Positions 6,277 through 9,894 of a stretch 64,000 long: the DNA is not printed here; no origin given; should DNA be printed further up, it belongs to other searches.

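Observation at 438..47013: Nine secreted modular proteins share one ~85-aa C-terminal module: a candidate sorting or anchoring tag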

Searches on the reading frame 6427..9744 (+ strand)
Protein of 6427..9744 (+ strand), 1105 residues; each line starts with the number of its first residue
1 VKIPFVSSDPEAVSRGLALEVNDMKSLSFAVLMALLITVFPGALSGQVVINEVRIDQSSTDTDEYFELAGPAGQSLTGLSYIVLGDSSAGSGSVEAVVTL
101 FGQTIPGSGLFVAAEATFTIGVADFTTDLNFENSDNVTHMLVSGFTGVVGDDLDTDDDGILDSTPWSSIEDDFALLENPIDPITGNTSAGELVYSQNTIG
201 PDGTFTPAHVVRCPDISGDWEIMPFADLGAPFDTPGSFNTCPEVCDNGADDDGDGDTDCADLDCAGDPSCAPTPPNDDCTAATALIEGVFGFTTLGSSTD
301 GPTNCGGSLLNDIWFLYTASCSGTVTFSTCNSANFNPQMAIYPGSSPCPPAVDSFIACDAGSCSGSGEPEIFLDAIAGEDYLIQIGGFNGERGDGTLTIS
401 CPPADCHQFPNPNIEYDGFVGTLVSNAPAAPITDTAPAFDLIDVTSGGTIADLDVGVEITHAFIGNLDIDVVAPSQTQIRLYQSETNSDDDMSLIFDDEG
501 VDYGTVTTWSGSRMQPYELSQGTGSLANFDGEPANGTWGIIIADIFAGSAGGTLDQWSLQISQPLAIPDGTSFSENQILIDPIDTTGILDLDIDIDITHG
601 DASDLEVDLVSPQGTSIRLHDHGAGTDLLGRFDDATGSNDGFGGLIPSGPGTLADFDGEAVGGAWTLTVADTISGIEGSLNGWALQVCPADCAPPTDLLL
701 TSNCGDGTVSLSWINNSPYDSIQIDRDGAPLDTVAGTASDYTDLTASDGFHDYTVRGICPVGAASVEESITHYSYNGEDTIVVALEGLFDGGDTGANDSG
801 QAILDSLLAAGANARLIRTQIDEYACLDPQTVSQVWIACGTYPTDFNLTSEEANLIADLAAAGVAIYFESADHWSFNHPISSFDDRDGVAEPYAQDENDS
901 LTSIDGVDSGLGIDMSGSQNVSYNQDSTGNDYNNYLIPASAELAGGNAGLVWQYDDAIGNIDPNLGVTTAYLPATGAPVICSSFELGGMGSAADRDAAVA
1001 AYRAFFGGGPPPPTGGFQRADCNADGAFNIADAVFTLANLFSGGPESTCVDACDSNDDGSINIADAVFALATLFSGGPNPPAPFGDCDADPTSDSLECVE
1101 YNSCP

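Call 4: search_protein_families(library=pfam, proteins=[window:6427-9744:+], max_evalue=0.01)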
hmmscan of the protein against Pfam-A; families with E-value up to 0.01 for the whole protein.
window:6427-9744:+ (1105 aa): 1 family
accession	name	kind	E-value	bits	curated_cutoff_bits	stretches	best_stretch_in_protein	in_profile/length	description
PF01483.27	P_proprotein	-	8e-25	87.2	21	2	591-686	4-85/86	Proprotein convertase P-domain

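Call 5: search_protein_families(library=ncbifam, proteins=[window:6427-9744:+], max_evalue=0.01)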
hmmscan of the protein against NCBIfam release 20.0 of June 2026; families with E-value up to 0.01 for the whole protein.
window:6427-9744:+ (1105 aa): 1 family
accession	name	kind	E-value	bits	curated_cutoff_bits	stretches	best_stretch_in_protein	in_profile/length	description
NF033662.1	acid_disulf_rpt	repeat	2.5e-05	23.9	41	1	244-270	6-32/32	acidic double-disulfide repeat-containing protein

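Call 53: search_protein_families(library=pfam, proteins=[window:6427-9744:+], max_evalue=1)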
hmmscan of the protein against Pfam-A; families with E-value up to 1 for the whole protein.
window:6427-9744:+ (1105 aa): 2 families
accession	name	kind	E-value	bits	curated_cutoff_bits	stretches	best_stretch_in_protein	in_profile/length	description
PF01483.27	P_proprotein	-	8e-25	87.2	21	2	591-686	4-85/86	Proprotein convertase P-domain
PF00404.24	Dockerin_1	-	0.011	16.3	22.9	1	1020-1066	2-49/57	Dockerin type I domain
